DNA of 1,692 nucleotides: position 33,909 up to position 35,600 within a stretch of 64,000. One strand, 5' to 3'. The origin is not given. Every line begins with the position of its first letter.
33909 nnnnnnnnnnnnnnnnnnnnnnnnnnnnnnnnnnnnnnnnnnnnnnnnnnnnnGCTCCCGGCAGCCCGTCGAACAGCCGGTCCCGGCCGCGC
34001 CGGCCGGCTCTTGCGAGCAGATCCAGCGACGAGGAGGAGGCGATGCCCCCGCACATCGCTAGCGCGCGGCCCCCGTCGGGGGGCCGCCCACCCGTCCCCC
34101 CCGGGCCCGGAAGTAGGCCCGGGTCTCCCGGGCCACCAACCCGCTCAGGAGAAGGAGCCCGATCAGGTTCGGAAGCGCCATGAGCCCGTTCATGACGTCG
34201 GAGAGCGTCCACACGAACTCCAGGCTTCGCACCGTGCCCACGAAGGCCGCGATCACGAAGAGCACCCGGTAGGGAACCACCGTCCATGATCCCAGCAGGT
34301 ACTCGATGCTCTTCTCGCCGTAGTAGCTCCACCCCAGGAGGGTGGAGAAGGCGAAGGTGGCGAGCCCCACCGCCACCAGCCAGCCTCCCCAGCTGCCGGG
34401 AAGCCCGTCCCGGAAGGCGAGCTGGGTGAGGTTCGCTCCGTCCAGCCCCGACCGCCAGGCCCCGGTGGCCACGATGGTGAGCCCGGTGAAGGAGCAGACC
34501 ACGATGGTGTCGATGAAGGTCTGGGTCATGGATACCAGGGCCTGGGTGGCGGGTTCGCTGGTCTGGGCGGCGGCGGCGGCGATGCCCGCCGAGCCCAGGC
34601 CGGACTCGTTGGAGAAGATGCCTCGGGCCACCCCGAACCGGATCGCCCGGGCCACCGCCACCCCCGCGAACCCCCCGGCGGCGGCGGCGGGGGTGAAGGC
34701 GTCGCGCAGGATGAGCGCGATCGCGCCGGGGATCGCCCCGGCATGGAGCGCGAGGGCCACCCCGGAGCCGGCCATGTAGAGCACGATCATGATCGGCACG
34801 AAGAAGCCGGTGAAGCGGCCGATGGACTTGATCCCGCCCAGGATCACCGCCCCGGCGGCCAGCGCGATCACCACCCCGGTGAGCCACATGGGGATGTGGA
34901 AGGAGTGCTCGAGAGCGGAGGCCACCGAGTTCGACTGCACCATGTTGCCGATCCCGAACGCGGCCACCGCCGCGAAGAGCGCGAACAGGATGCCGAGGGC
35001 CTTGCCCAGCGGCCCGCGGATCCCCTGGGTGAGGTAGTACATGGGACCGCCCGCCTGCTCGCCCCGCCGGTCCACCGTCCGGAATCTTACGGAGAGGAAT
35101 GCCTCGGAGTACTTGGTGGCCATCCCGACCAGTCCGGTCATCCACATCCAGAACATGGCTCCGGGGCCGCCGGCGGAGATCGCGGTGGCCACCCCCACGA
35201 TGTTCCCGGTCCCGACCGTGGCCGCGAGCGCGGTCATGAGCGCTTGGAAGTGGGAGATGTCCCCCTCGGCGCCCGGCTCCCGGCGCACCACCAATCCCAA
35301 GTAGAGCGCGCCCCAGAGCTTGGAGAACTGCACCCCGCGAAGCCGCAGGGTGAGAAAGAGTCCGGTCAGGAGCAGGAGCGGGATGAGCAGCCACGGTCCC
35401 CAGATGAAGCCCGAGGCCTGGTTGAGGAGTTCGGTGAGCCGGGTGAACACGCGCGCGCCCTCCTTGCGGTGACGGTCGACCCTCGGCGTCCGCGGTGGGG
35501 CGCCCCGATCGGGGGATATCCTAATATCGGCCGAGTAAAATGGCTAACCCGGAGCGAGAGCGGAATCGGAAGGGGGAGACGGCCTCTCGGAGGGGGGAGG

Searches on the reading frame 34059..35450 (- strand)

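Call 59: search_protein_families(library=pfam, proteins=[window:34059-35450:-], max_evalue=0.0001)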
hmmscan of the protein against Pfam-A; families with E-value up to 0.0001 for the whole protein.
window:34059-35450:- (463 aa): 1 family
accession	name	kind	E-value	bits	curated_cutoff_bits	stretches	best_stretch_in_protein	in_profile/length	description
PF01235.23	Na_Ala_symp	-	5.8e-134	447.7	24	1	58-449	6-382/392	Sodium:alanine symporter family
